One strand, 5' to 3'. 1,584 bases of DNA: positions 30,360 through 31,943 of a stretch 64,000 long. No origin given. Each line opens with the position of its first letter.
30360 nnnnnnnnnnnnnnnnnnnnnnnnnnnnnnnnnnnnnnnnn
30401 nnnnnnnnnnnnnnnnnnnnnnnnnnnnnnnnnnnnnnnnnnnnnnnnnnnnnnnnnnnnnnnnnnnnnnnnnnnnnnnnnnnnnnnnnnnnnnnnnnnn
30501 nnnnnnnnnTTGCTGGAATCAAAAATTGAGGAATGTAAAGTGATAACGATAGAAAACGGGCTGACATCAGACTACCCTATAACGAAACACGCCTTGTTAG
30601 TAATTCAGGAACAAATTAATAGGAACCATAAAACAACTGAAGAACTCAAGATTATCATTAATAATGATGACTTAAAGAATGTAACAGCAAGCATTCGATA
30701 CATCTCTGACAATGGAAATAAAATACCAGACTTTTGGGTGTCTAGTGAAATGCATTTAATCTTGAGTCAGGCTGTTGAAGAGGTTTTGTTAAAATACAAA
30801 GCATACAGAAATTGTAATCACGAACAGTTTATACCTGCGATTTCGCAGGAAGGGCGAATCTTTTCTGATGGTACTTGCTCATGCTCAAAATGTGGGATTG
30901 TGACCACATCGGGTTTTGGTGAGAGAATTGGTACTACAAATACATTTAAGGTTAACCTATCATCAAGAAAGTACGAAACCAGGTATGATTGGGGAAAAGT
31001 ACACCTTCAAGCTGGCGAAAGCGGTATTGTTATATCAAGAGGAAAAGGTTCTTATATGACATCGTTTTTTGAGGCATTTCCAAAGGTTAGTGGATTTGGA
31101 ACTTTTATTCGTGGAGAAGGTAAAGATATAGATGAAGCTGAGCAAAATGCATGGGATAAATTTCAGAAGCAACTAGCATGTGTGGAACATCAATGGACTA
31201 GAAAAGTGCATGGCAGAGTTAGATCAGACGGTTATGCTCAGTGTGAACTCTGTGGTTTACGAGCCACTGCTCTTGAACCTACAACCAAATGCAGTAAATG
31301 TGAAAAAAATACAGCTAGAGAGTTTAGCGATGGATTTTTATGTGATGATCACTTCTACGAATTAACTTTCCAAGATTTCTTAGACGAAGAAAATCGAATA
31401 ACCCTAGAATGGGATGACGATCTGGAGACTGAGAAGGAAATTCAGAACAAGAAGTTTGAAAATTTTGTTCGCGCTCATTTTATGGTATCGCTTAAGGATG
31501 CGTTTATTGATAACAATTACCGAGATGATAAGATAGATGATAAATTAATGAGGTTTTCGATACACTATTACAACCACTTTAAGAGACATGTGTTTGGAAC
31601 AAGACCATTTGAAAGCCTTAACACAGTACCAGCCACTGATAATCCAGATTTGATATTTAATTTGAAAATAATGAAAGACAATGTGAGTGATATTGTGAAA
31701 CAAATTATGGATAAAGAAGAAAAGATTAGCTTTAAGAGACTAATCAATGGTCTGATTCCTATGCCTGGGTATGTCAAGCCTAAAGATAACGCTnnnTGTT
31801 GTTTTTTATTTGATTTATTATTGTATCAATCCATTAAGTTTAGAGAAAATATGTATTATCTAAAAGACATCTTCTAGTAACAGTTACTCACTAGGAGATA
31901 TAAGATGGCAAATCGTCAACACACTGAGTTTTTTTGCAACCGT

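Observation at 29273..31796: Tandem duplicated cysteine-rich proteins of an unrecognised family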

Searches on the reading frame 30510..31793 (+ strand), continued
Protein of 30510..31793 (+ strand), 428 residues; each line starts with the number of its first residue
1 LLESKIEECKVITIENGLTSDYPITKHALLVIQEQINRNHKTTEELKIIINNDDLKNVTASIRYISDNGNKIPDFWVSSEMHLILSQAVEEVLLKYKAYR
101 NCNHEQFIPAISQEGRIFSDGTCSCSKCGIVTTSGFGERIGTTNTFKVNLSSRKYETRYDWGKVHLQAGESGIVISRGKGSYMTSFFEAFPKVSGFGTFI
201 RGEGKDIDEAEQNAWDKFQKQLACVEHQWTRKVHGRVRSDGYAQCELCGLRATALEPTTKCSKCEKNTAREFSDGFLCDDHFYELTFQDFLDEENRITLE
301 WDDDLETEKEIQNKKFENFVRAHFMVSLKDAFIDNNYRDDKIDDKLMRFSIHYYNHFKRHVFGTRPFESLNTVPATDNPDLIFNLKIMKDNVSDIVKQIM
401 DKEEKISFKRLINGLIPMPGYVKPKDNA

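Call 71: search_protein_families(library=pfam, alignment_id=A2, max_evalue=1)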
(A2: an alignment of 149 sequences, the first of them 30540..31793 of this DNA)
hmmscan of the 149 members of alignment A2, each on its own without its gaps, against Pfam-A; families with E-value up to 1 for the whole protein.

A. member 1, window:30540-31793:+ (418 aa): 0 families

B. families by the number of members that match (of 149 scanned): 105 families (the first 25 are shown)
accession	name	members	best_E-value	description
PF00130.28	C1_1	23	0.00043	Phorbol esters/diacylglycerol binding domain (C1 domain)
PF12773.13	DZR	10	0.021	Double zinc ribbon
PF22289.1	DmmA-like_C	9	0.01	Dimethylamine monooxygenase subunit DmmA-like, C-terminal domain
PF08792.16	A2L_zn_ribbon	9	0.018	A2L zinc ribbon domain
PF18912.6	DZR_2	8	0.016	Double zinc ribbon domain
PF13240.11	Zn_Ribbon_1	7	0.0067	zinc-ribbon domain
PF11781.13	Zn_ribbon_RRN7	5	0.0066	Zinc-finger of RNA-polymerase I-specific TFIIB, Rrn7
PF22082.2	TtuA_LIM_N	5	0.0075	2-thiouridine synthetase TtuA, N-terminal LIM domain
PF01155.25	HypA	5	0.013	Hydrogenase/urease nickel incorporation, metallochaperone, hypA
PF08271.17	Zn_Ribbon_TF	5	0.017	TFIIB zinc-binding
PF20544.3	DUF6758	4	0.17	Family of unknown function (DUF6758)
PF20728.2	Nairovirus_NSm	3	0.00031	Nairovirus NSm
PF06221.18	zf-C2HC5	3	0.0022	Putative zinc finger motif, C2HC5-type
PF23455.1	DUF7129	3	0.012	Domain of unknown function (DUF7129)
PF25375.1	Lin-15B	3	0.016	Lin-15B-like domain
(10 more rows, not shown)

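Call 76: find_encoding_contigs(protein=P0035, flank=10000, max_places=3)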
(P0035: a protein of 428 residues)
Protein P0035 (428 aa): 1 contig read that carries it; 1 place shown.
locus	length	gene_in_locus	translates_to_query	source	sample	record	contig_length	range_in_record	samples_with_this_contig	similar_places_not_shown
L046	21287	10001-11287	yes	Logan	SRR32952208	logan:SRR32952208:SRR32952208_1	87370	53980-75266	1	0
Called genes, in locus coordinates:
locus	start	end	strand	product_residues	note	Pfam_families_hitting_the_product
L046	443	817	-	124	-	-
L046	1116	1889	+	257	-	-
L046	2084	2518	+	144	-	-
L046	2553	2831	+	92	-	-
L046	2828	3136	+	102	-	-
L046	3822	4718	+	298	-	-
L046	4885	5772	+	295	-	-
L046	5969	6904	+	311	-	-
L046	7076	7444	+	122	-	-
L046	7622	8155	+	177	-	-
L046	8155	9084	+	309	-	-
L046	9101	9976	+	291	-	-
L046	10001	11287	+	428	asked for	-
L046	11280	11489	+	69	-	-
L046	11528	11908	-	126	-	-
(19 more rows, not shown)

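Call 77: find_encoding_contigs(protein=P0033, flank=10000, max_places=3)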
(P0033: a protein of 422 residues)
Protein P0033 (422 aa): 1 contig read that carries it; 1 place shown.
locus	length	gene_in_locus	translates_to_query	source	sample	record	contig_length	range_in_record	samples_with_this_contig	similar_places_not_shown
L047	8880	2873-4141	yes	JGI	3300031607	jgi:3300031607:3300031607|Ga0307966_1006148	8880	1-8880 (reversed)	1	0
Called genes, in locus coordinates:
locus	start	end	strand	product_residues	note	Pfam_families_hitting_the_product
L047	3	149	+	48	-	?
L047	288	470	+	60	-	-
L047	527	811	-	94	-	-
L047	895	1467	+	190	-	PF22769:DCD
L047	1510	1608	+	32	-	-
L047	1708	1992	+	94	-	-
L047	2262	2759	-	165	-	PF07963:N_methyl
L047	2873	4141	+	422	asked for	-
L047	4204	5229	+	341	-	-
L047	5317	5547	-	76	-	-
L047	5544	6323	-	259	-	-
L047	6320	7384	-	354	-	PF09414:RNA_ligase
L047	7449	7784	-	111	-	-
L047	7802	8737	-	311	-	-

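Call 81: search_protein_families(library=pfam, proteins=[L037:8741-10516:+, L031:9314-10606:+, L034:9425-10756:+, L041:9395-10420:+, L044:9392-10441:+, L033:9509-10441:+, P0113, P0096, P0114, P0133], max_evalue=0.01)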
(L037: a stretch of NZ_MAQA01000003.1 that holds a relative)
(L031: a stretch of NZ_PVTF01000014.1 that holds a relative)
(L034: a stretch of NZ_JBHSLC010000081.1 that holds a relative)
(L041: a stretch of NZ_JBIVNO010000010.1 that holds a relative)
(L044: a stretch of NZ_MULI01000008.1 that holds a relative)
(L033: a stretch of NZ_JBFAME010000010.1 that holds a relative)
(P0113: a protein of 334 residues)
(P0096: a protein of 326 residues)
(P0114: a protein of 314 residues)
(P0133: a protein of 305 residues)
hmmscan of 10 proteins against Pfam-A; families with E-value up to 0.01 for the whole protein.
L037:8741-10516:+ (592 aa): 0 families

L031:9314-10606:+ (431 aa): 0 families

L034:9425-10756:+ (444 aa): 0 families

L041:9395-10420:+ (342 aa): 0 families

L044:9392-10441:+ (350 aa): 0 families

L033:9509-10441:+ (311 aa): 0 families

P0113 (334 aa): 0 families

P0096 (326 aa): 0 families

P0114 (314 aa): 0 families

P0133 (305 aa): 0 families

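Call 87: search_protein_families(library=pfam, proteins=[L013:9238-9750:+, L035:689-1183:+, L043:10563-11099:+, L032:12812-13606:+, L018:14522-15475:-, L032:16981-17931:+, L038:7020-7658:+, L041:2627-3982:+, L028:3763-5676:+, L029:3551-5164:+], max_evalue=0.001)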
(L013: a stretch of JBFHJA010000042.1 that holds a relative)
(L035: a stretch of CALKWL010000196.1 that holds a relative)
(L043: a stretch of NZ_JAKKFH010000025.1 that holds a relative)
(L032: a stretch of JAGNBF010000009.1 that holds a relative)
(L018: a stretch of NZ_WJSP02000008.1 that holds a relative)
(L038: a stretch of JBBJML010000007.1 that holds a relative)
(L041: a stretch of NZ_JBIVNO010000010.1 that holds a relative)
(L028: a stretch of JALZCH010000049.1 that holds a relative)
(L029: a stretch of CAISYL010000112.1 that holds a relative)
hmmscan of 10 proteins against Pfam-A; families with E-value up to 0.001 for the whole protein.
L013:9238-9750:+ (171 aa): 0 families

L035:689-1183:+ (165 aa): 0 families

L043:10563-11099:+ (179 aa): 0 families

L032:12812-13606:+ (265 aa): 1 family
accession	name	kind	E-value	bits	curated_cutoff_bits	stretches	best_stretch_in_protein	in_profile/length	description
PF14216.11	DUF4326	-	2e-14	54.4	25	1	29-110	10-80/82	Domain of unknown function (DUF4326)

L018:14522-15475:- (318 aa): 1 family
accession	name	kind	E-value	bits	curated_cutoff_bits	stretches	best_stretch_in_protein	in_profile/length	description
PF00929.31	RNase_T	-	7.5e-15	56.3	24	1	81-244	2-163/164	Exonuclease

L032:16981-17931:+ (317 aa): 1 family
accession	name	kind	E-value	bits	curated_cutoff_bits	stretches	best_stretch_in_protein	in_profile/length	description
PF00929.31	RNase_T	-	1.9e-19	71.3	24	1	142-295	1-160/164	Exonuclease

L038:7020-7658:+ (213 aa): 1 family
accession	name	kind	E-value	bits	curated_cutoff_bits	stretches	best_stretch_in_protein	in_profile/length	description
PF00929.31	RNase_T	-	3.7e-17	63.8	24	1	31-194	1-163/164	Exonuclease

L041:2627-3982:+ (452 aa): 1 family
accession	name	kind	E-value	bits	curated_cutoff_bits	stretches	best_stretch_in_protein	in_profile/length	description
PF00929.31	RNase_T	-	2.3e-13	51.4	24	1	224-384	2-160/164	Exonuclease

L028:3763-5676:+ (638 aa): 2 families
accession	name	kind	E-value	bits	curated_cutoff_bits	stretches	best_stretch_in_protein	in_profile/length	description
PF01935.23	DUF87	-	3.1e-11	44.2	23.2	1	30-101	1-78/220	Helicase HerA, central domain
PF13191.12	AAA_16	-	0.0003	21.8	32.6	0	58-177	32-146/167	AAA ATPase domain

L029:3551-5164:+ (538 aa): 5 families
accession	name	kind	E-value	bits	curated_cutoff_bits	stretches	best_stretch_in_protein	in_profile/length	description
PF01935.23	DUF87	-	1.3e-09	38.9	23.2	1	159-230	3-81/220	Helicase HerA, central domain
PF13191.12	AAA_16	-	4.2e-07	31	32.6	1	180-297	27-145/167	AAA ATPase domain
PF13401.12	AAA_22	-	1.4e-05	25.8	27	1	180-322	8-109/130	AAA domain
PF10412.15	TrwB_AAD_bind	-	9.2e-05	21.9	20.5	0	179-217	17-56/387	Type IV secretion-system coupling protein DNA-binding domain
PF00004.35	AAA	-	0.00061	20.7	21.2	0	254-346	29-119/131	ATPase family associated with various cellular activities (AAA)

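Call 88: find_related_loci(query=A2, collection=viral_contigs, flank=6000)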
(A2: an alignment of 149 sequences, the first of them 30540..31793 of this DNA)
Query A2 (418 aa) in viral_contigs; peptide patterns used: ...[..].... (x = any residue, [..] = any of these).
78 stretches matched a pattern; 72 encode a relative of the query (tblastn E <= 1e-3); 72 distinct loci.
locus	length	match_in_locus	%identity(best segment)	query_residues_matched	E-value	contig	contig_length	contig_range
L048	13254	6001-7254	82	1-418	0e+0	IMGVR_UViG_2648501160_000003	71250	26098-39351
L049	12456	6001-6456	43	137-273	2e-27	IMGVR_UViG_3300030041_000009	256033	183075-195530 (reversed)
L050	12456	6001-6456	43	137-273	2e-27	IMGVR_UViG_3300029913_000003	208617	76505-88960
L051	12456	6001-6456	43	137-273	2e-27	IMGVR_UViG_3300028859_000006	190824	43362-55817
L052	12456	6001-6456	43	137-273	2e-27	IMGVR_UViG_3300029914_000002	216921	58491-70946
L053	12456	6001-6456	43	137-273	2e-27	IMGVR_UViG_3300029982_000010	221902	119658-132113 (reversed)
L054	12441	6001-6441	42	141-273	3e-27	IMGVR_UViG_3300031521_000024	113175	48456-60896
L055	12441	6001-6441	42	141-273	3e-27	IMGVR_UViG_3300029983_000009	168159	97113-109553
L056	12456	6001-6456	43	137-273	2e-27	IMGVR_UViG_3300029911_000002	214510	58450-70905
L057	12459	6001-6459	41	137-273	8e-26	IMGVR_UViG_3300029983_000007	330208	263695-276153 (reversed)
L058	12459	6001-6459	41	137-273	8e-26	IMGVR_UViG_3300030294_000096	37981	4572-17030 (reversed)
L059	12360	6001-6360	45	145-271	5e-25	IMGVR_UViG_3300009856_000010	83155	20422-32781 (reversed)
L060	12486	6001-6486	35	138-304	1e-24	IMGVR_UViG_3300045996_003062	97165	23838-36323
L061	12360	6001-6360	45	145-271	2e-24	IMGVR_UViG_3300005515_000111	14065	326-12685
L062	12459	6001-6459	39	134-271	3e-24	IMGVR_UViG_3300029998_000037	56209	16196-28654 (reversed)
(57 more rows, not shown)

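Call 97: search_protein_families(library=padloc, alignment_id=A2, max_evalue=0.01)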
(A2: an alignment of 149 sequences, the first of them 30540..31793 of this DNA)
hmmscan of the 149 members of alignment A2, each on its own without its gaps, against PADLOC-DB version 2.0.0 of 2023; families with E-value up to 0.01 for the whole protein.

A. member 1, window:30540-31793:+ (418 aa): 0 families

B. families by the number of members that match (of 149 scanned): 7 families
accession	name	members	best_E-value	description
PDLC01293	Cas10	1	0.0015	CAS-III; effector_LS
PDLC01444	Cas10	1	0.0017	CAS-III; effector_LS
PDLC04586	PDC-M33C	1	0.0021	-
PDLC00449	JetA1|JetA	1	0.0047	DUF5716 domain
PDLC00416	ThsA1|ThsA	1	0.0066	STALD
PDLC01951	CARF9--CARF_HEPN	1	0.0081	-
PDLC04797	PDC-S02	1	0.0097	-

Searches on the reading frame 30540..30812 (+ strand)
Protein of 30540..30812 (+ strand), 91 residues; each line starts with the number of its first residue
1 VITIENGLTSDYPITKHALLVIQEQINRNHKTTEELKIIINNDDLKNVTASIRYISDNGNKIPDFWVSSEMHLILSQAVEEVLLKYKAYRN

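Call 93: search_solved_structures(query=A4, max_evalue=10, show_alignments=2)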
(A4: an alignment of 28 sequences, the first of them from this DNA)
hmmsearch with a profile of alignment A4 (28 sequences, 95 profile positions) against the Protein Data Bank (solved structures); distinct sequences matched with E-value up to 10: 5.
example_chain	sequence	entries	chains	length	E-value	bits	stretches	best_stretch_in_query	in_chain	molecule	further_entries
5njt_x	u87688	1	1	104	0.039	17.6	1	15-94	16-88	Ribosome hibernation promotion factor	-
6msp_A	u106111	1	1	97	0.27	14.9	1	12-68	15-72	De novo Designed Protein Foldit3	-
8uu4_w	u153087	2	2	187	0.84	13.3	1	17-93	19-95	Ribosome hibernation promoting factor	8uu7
2kel_A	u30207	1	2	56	0.88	13.2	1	49-95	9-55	Uncharacterized protein 56B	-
1nu9_C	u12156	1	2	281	6.4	10.5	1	8-90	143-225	Staphylocoagulase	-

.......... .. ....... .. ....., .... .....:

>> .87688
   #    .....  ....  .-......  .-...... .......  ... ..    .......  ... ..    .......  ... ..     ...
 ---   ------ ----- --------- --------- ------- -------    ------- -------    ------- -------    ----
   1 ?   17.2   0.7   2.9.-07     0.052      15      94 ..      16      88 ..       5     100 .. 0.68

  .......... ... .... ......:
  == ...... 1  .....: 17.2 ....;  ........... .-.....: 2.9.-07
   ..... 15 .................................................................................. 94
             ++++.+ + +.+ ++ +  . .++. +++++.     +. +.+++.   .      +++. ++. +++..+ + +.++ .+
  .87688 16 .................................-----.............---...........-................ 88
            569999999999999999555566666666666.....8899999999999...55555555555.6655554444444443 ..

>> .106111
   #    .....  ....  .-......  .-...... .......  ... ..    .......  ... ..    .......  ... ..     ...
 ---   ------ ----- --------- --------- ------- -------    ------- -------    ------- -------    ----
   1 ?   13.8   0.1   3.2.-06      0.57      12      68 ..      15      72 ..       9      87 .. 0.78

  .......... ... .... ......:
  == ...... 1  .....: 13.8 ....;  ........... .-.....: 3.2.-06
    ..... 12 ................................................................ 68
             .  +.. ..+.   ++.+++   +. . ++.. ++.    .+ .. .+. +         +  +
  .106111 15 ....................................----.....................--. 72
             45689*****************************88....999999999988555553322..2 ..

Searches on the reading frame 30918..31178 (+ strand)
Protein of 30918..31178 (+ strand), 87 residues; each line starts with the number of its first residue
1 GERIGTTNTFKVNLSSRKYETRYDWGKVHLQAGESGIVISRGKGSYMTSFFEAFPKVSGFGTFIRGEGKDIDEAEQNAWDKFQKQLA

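Call 96: search_solved_structures(query=A5, max_evalue=10, show_alignments=3)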
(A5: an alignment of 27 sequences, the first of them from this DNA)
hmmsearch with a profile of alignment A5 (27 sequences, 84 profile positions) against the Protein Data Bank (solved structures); distinct sequences matched with E-value up to 10: 6.
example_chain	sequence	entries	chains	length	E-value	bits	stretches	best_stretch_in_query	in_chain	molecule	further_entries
9dg9_A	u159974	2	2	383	0.028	17.3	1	45-80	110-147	Tetrahydroprotoberberine N-methyltransferase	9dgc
6p3m_A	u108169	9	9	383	0.028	17.3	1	45-80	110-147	tetrahydroprotoberberine N-methyltransferase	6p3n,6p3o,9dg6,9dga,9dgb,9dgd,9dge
9dg8_A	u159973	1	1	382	0.028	17.3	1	45-80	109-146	Tetrahydroprotoberberine N-methyltransferase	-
9dg7_A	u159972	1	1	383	0.028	17.3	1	45-80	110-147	Tetrahydroprotoberberine N-methyltransferase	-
9f5x_n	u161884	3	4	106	0.13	15.2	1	27-56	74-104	Putative NADH:ubiquinone oxidoreductase 12.5 kDa subunit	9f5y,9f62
8v8r_A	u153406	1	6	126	0.85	12.6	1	40-54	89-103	Enamine/imine deaminase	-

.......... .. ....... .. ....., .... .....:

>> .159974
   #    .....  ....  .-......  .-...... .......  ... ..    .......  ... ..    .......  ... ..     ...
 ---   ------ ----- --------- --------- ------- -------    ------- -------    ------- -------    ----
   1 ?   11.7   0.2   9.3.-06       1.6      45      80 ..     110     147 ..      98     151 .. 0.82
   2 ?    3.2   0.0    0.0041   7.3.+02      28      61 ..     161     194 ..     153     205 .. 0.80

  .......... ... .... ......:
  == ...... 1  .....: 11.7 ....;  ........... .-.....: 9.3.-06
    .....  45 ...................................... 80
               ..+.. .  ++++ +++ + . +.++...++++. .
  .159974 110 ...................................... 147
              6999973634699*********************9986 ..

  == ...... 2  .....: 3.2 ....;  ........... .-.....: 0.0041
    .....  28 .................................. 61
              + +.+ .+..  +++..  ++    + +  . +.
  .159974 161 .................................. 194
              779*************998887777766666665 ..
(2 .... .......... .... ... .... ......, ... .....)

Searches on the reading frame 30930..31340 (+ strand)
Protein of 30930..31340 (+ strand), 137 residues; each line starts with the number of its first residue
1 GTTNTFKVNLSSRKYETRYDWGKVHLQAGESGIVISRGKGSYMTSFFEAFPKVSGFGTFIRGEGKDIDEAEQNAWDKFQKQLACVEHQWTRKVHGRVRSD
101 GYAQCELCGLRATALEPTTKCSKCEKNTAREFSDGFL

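Call 52: search_dna_similar(query=window:30930-31340:+, collection=phages, mode=protein, max_evalue=0.01, max_rows=40)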
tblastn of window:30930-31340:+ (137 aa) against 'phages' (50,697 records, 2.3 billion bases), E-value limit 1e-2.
Records with a match: 1; places in all: 1; records where one place covers at least 80% of the query: 1.
Best place of each record, by identity: <60% 1.
By first word of the organism name: uncultured 1.
By host as written in the record: - 1.
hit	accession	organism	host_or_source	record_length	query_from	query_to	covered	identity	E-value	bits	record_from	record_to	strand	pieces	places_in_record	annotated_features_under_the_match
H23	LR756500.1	uncultured phage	metagenomic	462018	13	129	85%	37.1%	2e-16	79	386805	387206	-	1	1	record has no annotation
